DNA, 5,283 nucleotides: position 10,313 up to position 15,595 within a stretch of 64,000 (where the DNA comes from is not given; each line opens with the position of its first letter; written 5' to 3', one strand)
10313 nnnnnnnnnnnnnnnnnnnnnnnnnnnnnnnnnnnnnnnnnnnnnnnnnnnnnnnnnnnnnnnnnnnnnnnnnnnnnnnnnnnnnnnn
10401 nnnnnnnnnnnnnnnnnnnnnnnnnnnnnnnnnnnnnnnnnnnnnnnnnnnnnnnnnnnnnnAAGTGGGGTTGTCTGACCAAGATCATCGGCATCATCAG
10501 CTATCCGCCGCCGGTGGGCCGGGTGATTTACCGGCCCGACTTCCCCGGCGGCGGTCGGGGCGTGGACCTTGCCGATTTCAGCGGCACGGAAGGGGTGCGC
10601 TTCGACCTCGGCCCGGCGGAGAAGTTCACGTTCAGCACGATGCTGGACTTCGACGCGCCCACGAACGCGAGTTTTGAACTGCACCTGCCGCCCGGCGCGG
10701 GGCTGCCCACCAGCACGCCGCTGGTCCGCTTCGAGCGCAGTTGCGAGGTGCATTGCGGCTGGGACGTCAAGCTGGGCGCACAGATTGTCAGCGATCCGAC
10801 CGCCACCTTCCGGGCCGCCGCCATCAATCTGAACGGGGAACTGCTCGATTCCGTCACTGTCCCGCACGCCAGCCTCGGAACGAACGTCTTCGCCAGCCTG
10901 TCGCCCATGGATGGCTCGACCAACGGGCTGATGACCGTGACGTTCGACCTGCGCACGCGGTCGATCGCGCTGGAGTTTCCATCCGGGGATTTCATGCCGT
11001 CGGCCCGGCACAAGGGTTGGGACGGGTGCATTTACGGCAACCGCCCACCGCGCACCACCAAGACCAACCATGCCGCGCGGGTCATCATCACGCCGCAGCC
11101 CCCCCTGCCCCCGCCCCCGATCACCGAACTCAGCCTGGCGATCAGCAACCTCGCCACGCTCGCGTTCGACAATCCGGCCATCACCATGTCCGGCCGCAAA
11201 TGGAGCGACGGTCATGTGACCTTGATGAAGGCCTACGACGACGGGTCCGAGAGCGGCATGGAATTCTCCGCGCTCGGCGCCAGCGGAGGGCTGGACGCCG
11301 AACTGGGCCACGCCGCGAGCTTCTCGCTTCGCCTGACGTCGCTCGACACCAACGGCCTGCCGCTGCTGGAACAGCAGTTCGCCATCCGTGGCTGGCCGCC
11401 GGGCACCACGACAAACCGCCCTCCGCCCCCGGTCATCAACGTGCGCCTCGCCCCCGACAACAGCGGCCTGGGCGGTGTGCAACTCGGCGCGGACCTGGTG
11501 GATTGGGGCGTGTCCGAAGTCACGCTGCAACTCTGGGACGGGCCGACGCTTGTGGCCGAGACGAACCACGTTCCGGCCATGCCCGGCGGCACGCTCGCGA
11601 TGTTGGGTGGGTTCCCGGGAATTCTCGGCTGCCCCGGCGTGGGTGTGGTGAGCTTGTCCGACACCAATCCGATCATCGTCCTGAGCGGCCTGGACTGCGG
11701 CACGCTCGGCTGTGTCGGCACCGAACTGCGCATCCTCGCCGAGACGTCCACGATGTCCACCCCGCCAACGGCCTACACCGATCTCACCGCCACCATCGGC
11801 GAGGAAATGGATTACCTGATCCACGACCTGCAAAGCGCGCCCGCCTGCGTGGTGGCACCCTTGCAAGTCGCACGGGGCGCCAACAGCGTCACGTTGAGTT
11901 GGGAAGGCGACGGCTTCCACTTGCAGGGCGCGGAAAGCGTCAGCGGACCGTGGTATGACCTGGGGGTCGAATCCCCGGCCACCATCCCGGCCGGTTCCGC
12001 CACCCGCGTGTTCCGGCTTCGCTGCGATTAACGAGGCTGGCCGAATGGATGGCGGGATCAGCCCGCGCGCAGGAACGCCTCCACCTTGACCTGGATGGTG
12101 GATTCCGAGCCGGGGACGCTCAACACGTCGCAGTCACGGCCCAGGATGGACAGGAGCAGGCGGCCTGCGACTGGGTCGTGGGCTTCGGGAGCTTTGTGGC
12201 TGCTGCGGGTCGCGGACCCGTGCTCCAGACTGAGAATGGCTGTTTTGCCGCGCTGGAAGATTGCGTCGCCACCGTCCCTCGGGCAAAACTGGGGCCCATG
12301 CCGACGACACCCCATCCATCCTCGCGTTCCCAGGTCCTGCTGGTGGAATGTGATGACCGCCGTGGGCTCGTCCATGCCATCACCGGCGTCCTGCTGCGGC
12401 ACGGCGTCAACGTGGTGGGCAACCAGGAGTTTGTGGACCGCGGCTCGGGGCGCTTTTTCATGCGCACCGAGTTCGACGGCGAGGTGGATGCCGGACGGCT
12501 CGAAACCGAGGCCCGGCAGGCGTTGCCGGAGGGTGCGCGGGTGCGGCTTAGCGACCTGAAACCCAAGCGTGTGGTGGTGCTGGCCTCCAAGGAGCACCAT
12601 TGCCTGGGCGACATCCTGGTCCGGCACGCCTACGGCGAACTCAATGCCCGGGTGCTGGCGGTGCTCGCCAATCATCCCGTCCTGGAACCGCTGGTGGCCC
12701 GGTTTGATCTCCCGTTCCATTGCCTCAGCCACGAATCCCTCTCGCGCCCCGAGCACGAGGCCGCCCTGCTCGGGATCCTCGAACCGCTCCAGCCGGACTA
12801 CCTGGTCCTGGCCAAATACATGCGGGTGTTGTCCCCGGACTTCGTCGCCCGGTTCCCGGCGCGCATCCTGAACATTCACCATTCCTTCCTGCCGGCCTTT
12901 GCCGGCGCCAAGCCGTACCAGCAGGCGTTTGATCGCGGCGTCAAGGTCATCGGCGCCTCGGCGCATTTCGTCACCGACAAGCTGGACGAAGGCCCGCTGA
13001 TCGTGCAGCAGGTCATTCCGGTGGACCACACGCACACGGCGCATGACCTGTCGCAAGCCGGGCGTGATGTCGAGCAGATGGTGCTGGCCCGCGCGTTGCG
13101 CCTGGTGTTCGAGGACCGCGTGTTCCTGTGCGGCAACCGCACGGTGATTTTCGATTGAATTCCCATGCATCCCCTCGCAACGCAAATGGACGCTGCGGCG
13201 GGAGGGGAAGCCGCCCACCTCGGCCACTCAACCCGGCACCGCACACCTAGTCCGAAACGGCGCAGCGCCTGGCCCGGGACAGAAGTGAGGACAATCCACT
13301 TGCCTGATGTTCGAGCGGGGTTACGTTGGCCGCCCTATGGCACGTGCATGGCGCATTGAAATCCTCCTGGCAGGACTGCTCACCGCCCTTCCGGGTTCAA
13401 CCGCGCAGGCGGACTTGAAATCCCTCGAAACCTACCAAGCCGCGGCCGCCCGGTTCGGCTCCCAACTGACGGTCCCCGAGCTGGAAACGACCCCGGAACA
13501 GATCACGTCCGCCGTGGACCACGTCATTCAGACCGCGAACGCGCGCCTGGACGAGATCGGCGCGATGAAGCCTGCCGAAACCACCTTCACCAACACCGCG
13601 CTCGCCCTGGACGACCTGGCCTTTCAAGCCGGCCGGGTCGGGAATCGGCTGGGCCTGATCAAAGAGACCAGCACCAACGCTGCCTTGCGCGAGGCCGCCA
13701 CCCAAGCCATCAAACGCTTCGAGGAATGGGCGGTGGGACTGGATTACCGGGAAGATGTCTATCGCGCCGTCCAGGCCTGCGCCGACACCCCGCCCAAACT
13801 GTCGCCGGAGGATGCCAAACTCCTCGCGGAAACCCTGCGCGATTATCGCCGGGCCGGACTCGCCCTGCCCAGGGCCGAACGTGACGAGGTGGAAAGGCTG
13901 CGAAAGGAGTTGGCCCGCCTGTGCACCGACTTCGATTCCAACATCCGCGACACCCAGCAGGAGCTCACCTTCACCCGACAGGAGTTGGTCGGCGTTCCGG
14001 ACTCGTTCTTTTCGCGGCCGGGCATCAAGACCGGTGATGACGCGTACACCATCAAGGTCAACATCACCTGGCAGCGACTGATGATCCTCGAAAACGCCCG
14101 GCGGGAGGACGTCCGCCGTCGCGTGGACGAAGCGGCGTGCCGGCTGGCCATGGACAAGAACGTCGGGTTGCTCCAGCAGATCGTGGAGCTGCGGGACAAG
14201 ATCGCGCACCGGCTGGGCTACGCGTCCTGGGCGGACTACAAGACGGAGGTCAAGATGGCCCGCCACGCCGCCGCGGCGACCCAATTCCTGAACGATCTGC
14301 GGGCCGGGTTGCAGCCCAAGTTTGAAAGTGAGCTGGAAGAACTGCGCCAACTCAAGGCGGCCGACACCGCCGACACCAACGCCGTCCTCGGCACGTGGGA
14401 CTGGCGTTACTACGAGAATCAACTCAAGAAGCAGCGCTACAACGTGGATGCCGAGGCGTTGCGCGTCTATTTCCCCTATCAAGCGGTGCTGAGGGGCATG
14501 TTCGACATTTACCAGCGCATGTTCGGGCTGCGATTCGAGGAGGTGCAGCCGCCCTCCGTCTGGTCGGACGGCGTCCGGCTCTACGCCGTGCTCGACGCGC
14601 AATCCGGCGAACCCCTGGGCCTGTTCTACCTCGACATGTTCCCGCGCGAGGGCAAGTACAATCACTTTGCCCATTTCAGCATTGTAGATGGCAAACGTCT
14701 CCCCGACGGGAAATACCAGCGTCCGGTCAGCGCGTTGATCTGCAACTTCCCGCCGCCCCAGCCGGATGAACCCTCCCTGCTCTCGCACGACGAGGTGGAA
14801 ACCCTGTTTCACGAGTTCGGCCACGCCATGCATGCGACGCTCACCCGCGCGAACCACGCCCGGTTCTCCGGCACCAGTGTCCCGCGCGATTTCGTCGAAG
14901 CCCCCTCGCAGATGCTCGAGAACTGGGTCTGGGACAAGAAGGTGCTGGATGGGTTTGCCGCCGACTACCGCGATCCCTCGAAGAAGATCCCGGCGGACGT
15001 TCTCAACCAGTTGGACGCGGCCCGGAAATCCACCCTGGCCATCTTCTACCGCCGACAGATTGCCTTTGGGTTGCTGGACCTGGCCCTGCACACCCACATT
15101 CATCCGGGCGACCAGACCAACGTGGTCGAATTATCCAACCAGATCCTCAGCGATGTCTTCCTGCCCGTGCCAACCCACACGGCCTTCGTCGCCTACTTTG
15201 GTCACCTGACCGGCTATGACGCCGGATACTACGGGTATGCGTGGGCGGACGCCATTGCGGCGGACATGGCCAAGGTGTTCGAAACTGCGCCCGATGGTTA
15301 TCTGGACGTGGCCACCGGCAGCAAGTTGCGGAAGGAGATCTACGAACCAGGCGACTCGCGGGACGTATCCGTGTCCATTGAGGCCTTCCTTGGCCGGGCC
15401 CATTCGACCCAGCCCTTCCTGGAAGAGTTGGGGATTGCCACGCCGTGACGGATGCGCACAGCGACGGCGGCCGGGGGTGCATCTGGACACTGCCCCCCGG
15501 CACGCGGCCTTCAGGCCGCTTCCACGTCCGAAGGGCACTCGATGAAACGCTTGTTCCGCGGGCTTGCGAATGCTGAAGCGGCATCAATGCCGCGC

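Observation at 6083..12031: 1982-aa secreted protein built from tandem jelly-roll plus Cys-rich modules, with a ~520-aa unassignable C-terminal region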

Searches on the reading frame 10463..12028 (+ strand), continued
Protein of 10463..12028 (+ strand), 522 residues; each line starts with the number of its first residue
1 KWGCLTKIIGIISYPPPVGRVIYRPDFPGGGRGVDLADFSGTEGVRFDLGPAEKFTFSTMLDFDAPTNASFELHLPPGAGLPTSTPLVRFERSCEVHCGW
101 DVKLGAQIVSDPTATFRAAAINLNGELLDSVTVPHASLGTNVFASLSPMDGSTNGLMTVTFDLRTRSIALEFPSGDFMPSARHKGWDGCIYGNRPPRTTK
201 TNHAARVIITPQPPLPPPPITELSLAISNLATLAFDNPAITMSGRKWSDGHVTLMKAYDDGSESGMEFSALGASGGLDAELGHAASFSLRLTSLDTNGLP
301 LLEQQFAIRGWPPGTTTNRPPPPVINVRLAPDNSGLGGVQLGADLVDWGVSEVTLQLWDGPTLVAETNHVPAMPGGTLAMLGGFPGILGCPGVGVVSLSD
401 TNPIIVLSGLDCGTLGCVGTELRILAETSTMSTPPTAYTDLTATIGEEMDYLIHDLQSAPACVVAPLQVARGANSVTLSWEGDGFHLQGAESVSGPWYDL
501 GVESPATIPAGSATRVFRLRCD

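Call 65: fold_search(model_id=the predicted structure, library=viral)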
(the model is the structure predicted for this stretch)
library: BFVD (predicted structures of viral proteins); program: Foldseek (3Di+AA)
matches with E <= 10: 591; with E <= 0.001: 4
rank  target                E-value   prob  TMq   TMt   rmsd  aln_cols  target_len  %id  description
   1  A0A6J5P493            1.6e-04  0.15  0.08  0.07  36.5       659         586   10  Uncharacterized protein (Fragment) [uncultured Caudovirales phage]
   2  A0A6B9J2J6            2.0e-04  0.85  0.17  0.18  21.3       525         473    8  (no name in the UniProt tables at hand)
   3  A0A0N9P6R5            8.0e-04  0.85  0.21  0.15  16.0       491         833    8  (no name in the UniProt tables at hand)
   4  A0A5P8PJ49            8.8e-04  0.41  0.15  0.13  23.1       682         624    9  Uncharacterized protein [Stenotrophomonas phage Mendera]
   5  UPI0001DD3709         1.4e-03  0.75  0.17  0.23  23.1       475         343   10  (no name look-up for this kind of identifier)
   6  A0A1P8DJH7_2          1.4e-03  0.57  0.15  0.11  22.2       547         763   10  (no name in the UniProt tables at hand)
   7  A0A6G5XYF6            2.6e-03  0.25  0.11  0.11  21.2       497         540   11  (no name in the UniProt tables at hand)
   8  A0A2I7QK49            2.7e-03  0.07  0.07  0.06  34.5       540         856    8  (no name in the UniProt tables at hand)
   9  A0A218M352            2.8e-03  0.57  0.16  0.17  21.8       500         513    9  Cell wall surface anchor family protein [Acidovorax phage ACP17]
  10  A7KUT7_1              3.4e-03  0.15  0.12  0.07  50.9       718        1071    9  (no name in the UniProt tables at hand)
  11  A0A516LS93            4.0e-03  0.14  0.11  0.06  29.8       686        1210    7  (no name in the UniProt tables at hand)
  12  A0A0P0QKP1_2          4.4e-03  0.05  0.07  0.03  38.8       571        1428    6  (no name in the UniProt tables at hand)
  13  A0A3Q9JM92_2          5.1e-03  0.35  0.15  0.08  72.3       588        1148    9  (no name in the UniProt tables at hand)
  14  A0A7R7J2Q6            6.5e-03  0.33  0.19  0.13  19.8       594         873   10  (no name in the UniProt tables at hand)
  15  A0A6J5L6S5            6.5e-03  0.13  0.11  0.07  26.7       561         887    9  Carbohydrate-binding, CenC-like [uncultured Caudovirales phage]
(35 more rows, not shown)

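Call 73: search_protein_families(library=pfam, proteins=[P0194, P0204, P0208, P0215, P0244, P0251, P0206, P0219, P0264], max_evalue=0.01)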
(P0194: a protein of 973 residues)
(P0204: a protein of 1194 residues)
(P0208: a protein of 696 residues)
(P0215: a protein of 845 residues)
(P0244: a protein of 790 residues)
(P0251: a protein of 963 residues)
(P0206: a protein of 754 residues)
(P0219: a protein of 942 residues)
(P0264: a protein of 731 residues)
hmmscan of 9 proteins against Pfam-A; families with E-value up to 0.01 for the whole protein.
P0194 (973 aa): 1 family
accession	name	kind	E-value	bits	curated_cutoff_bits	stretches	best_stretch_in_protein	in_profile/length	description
PF00404.24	Dockerin_1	-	4.2e-06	27.3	22.9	1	923-965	3-52/57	Dockerin type I domain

P0204 (1194 aa): 1 family
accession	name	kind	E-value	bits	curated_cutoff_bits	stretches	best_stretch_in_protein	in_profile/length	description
PF02691.21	VacA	-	0.008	14.6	22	0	107-156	338-390/1002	Vacuolating cyotoxin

P0208 (696 aa): 0 families

P0215 (845 aa): 2 families
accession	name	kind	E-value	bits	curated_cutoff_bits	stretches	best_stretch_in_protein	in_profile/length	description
PF05345.18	He_PIG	-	1.6e-25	89.8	24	2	164-245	3-95/96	Putative Ig domain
PF13573.12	SprB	-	0.006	16.6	28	0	97-110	20-33/37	SprB repeat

P0244 (790 aa): 0 families

P0251 (963 aa): 0 families

P0206 (754 aa): 0 families

P0219 (942 aa): 1 family
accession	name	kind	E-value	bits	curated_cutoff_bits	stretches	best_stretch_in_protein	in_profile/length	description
PF20848.2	ExoU_mid_dom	-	0.0015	19.2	27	0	262-283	44-65/119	ExoU toxin, middle helical domain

P0264 (731 aa): 1 family
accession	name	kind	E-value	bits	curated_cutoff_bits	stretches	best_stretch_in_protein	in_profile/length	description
PF02368.24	Big_2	-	0.0056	17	22.8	0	130-174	11-54/79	Bacterial Ig-like domain (group 2)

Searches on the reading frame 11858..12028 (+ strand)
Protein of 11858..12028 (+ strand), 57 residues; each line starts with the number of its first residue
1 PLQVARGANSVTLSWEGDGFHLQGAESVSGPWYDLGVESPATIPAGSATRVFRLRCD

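Call 72: find_homologous_proteins(query=A4, max_evalue=0.001)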
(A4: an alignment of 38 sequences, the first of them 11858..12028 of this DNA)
Query A4 (38 sequences) (57 aa, profile of the alignment): 153 proteins with E <= 0.001 among 441 candidates; the best 120 are listed.
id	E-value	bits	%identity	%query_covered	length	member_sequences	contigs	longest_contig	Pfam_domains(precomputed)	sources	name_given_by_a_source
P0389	1.1e-18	85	77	100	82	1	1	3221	-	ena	-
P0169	2.6e-18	84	77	100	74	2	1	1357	-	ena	-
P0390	3.4e-16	77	39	96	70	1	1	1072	-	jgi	jgi:hypothetical protein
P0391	9.8e-16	75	31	100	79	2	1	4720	-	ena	-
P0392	1.3e-15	75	36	95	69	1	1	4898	-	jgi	jgi:hypothetical protein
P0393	1.6e-15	75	36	86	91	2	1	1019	-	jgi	jgi:hypothetical protein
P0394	1.7e-15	75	53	84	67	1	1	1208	-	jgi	jgi:hypothetical protein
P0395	1.8e-15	75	31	95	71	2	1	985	-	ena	-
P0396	2.2e-15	74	43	81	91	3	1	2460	-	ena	-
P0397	2.4e-15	74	35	95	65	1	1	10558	-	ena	-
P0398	2.6e-15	74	37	98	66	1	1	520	-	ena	-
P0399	2.7e-15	74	41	93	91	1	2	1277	-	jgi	jgi:hypothetical protein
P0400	3.0e-15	74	44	82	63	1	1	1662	-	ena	-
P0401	3.3e-15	74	33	98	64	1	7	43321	-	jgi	jgi:hypothetical protein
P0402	3.5e-15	74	35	98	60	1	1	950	-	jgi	-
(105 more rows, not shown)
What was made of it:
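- Tried and rejected: The profile search with the 57-aa terminal domain returned mainly contig-end fragments and added little (call 72).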

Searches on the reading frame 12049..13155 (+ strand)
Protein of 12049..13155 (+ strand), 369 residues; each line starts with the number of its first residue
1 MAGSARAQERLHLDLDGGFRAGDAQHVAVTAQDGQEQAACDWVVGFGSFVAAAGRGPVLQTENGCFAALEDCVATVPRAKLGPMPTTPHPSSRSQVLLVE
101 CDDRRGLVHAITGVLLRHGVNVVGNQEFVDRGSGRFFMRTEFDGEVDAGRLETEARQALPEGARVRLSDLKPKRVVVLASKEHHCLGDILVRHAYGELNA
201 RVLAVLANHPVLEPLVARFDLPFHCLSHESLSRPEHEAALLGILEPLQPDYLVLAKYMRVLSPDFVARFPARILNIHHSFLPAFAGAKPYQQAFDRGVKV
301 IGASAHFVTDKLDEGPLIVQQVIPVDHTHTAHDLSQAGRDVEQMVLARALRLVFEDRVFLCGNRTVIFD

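Call 9: search_protein_families(library=pfam, proteins=[window:12049-13155:+], max_evalue=0.001)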
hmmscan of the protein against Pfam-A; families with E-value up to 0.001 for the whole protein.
window:12049-13155:+ (369 aa): 2 families
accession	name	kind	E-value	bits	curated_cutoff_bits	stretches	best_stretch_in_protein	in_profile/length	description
PF00551.24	Formyl_trans_N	-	2.6e-46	158.1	26.1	1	173-350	1-181/181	Formyl transferase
PF01842.31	ACT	-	1.3e-08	34.9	27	1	96-157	2-63/66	ACT domain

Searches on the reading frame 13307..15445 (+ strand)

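Call 9: search_protein_families(library=pfam, proteins=[window:13307-15445:+], max_evalue=0.001)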
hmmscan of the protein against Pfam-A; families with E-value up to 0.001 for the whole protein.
window:13307-15445:+ (713 aa): 1 family
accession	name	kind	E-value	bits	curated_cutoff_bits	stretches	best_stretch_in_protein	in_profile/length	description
PF01432.26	Peptidase_M3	-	3.4e-118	396.3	27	1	262-709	3-456/457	Peptidase family M3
